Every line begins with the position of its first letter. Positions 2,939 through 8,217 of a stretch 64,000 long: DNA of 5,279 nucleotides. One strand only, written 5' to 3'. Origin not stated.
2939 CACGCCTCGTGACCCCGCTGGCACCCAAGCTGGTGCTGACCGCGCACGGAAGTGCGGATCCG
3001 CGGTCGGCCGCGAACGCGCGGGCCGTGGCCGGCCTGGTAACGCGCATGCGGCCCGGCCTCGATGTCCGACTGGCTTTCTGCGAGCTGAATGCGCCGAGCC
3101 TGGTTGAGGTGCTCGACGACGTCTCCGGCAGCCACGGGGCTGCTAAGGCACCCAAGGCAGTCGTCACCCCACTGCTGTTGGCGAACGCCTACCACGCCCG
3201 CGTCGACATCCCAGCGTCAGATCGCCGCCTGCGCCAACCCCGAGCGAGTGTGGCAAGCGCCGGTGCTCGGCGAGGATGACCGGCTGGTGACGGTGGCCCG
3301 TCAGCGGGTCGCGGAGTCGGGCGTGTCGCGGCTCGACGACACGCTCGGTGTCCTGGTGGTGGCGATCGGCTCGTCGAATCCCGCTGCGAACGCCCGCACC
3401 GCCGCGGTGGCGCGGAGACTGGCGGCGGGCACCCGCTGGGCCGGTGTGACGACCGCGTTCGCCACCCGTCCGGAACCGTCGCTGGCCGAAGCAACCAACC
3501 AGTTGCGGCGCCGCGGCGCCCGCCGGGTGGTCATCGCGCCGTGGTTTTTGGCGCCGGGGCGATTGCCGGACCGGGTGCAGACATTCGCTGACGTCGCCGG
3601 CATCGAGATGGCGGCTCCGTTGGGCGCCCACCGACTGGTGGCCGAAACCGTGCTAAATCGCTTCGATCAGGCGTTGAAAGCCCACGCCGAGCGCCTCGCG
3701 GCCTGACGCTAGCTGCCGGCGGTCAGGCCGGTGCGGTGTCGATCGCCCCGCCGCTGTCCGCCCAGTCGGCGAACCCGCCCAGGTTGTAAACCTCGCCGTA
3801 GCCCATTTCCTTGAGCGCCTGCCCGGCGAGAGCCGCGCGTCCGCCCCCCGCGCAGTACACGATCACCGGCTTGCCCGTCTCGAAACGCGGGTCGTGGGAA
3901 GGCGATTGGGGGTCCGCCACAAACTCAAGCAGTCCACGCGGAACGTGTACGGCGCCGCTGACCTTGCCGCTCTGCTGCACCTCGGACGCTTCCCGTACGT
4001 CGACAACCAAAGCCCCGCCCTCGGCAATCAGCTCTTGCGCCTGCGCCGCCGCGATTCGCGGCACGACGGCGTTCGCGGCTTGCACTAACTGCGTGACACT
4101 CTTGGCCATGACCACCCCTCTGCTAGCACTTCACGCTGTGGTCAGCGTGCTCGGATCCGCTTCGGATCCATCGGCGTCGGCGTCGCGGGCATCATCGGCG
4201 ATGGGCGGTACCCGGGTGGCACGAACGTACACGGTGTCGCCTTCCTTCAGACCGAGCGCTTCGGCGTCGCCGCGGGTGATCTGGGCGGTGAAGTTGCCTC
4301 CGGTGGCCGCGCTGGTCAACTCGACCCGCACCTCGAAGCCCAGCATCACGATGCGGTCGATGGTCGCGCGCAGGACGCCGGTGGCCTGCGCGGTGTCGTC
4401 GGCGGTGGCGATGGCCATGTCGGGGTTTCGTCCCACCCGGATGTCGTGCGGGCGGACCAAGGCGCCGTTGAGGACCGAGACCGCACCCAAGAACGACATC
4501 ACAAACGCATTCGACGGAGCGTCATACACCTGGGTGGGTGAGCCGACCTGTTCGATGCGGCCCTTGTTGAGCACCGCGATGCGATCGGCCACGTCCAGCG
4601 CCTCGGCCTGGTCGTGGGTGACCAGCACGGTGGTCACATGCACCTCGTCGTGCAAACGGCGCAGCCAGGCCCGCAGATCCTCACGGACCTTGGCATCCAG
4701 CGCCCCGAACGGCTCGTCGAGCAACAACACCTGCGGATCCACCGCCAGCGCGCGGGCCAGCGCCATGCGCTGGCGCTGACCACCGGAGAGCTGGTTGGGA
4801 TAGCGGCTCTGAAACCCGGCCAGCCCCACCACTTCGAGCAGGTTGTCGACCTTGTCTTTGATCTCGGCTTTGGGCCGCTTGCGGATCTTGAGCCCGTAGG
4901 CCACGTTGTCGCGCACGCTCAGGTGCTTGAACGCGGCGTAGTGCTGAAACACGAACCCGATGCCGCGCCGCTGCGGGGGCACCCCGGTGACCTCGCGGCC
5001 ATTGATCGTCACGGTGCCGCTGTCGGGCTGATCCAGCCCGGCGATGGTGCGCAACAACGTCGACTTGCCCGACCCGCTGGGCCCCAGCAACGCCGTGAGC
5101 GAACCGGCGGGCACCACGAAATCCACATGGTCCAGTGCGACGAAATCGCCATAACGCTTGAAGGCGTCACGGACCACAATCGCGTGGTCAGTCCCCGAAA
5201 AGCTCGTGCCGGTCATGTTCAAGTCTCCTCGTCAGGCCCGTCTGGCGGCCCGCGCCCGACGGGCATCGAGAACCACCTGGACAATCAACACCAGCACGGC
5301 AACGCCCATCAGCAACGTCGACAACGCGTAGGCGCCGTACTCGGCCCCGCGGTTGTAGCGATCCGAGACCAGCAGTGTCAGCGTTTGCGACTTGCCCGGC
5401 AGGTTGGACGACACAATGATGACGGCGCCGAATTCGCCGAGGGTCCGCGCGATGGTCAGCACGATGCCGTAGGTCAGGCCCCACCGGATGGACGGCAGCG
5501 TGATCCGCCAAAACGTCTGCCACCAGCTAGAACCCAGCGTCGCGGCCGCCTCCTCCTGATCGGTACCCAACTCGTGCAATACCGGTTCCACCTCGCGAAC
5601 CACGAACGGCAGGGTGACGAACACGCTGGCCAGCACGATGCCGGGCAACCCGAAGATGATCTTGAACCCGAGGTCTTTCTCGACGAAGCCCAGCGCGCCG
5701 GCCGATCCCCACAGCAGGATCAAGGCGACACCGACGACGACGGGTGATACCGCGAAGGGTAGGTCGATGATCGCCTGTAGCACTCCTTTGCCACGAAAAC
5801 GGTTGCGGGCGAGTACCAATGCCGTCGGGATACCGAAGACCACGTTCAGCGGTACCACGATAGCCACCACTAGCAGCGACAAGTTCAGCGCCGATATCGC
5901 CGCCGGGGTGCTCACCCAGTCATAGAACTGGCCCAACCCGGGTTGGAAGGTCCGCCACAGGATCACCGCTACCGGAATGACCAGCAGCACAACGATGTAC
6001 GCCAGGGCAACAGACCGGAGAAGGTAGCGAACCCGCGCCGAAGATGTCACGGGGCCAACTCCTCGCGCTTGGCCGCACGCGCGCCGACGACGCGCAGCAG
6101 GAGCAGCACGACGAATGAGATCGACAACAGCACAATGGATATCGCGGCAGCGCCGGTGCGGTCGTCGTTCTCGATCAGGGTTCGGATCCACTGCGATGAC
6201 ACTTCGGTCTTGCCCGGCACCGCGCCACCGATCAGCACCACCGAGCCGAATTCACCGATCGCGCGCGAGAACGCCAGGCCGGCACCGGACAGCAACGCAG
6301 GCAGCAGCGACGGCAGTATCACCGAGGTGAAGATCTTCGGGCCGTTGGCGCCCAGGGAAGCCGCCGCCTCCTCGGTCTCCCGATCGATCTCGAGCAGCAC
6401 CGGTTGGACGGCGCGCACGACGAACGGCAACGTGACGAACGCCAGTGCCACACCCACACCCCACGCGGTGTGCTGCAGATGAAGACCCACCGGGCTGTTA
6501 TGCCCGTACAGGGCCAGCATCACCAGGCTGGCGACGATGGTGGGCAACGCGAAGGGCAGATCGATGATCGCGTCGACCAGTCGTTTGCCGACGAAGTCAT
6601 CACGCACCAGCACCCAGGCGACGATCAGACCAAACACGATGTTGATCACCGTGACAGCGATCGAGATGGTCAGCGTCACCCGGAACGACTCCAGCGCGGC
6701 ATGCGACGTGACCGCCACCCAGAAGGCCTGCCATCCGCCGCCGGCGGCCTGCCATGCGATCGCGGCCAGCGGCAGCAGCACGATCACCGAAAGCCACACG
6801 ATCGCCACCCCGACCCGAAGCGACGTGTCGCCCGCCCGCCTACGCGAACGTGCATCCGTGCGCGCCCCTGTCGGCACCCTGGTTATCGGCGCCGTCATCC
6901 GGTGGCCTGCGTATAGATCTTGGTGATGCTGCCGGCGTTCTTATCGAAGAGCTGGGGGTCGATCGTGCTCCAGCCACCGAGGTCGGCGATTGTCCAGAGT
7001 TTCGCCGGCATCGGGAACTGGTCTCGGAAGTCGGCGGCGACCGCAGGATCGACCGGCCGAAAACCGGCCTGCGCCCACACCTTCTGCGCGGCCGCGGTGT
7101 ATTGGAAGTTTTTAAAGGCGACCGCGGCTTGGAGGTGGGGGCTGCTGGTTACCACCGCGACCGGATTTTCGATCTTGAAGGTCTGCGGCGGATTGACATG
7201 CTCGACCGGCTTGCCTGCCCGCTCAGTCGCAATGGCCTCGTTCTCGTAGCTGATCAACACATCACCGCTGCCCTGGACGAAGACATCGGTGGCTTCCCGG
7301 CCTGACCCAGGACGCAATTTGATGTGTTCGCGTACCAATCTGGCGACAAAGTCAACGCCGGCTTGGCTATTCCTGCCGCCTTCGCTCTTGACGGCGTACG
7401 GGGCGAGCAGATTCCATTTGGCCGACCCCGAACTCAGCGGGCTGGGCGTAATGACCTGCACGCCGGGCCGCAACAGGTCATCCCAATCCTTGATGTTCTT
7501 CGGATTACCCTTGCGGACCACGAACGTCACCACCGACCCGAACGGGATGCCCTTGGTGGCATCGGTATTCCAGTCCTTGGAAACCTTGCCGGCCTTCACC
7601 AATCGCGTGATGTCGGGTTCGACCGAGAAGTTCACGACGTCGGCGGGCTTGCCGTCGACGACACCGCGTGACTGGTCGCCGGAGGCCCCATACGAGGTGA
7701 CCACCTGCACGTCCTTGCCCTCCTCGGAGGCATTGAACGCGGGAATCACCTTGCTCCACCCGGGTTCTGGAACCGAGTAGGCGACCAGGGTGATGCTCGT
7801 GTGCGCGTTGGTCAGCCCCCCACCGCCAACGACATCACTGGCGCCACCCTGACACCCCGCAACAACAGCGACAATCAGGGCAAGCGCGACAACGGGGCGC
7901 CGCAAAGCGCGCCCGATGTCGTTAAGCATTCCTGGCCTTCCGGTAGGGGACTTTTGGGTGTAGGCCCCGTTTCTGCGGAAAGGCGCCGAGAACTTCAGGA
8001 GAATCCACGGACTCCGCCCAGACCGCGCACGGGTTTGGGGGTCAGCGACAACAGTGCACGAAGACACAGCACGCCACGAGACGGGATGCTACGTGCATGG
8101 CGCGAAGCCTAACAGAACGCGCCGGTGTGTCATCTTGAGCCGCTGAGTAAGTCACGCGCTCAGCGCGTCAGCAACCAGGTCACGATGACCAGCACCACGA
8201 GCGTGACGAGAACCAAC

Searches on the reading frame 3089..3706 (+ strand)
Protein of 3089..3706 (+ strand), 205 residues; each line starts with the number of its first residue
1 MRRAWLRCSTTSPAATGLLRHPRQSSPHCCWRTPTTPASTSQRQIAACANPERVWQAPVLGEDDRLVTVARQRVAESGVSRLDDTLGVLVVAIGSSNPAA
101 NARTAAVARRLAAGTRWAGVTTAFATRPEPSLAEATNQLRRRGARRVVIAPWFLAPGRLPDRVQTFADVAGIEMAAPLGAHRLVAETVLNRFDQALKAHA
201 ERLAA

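Call 50: search_protein_families(library=pfam, proteins=[window:3089-3706:+], max_evalue=0.001)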
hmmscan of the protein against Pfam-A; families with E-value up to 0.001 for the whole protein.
window:3089-3706:+ (205 aa): 1 family
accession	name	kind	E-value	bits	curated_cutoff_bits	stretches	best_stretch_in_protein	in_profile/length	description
PF01903.22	CbiX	-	2.7e-15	57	22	1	94-188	2-104/106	CbiX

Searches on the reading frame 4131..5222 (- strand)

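Call 27: search_protein_families(library=pfam, proteins=[window:4131-5222:-], max_evalue=0.001)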
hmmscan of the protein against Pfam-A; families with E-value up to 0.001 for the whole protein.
window:4131-5222:- (363 aa): 9 families
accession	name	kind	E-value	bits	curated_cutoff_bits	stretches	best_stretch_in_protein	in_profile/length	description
PF00005.33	ABC_tran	-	5.6e-38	131.1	25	1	30-172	1-136/137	ABC transporter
PF12857.13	TOBE_3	-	4e-12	46.3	27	1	279-335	2-58/59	TOBE-like domain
PF13304.12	AAA_21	-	1.2e-08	35.8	27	0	42-64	1-23/304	AAA domain, putative AbiEii toxin, Type IV TA system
PF03459.23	TOBE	-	4.1e-08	33.8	22.3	1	281-334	4-56/64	TOBE domain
PF02463.25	SMC_N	-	1.6e-06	28.2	40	0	117-217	109-213/220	RecF/RecN/SMC N terminal domain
PF08402.16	TOBE_2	-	9.5e-06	26.1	21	1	255-335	2-68/76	TOBE domain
PF13401.12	AAA_22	-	9e-05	23.2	27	1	41-206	6-126/130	AAA domain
PF13555.12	AAA_29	-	0.00033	20.8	27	1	38-60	21-42/61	P-loop containing region of AAA domain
PF23917.1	DUF7256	-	0.00044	20.5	27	0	130-217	54-135/138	Domain of unknown function (DUF7256)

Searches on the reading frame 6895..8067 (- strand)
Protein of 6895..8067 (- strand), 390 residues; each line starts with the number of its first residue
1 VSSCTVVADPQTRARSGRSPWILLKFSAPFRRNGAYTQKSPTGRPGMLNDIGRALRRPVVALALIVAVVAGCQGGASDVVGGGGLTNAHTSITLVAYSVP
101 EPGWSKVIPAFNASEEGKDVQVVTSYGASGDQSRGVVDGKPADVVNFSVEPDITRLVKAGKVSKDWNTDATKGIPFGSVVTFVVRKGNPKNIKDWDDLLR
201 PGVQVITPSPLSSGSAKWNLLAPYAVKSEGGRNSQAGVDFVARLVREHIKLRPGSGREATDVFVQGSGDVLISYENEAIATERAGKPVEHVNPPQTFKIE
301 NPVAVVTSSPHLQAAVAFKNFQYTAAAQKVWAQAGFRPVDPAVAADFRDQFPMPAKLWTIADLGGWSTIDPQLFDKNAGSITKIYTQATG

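Call 27: search_protein_families(library=pfam, proteins=[window:6895-8067:-], max_evalue=0.001)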
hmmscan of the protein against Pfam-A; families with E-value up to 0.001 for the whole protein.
window:6895-8067:- (390 aa): 4 families
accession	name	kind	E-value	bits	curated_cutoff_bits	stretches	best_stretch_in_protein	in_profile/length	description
PF13531.11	SBP_bac_11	-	3e-34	119.2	25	1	98-337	7-227/227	Bacterial extracellular solute-binding protein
PF01547.30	SBP_bac_1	-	4.1e-15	57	26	1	103-329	9-307/307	Bacterial extracellular solute-binding protein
PF13416.11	SBP_bac_8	-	9.2e-13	49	27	1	103-345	20-267/279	Bacterial extracellular solute-binding protein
PF12727.12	PBP_like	-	0.00073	19.2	27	0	182-208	73-99/193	PBP superfamily domain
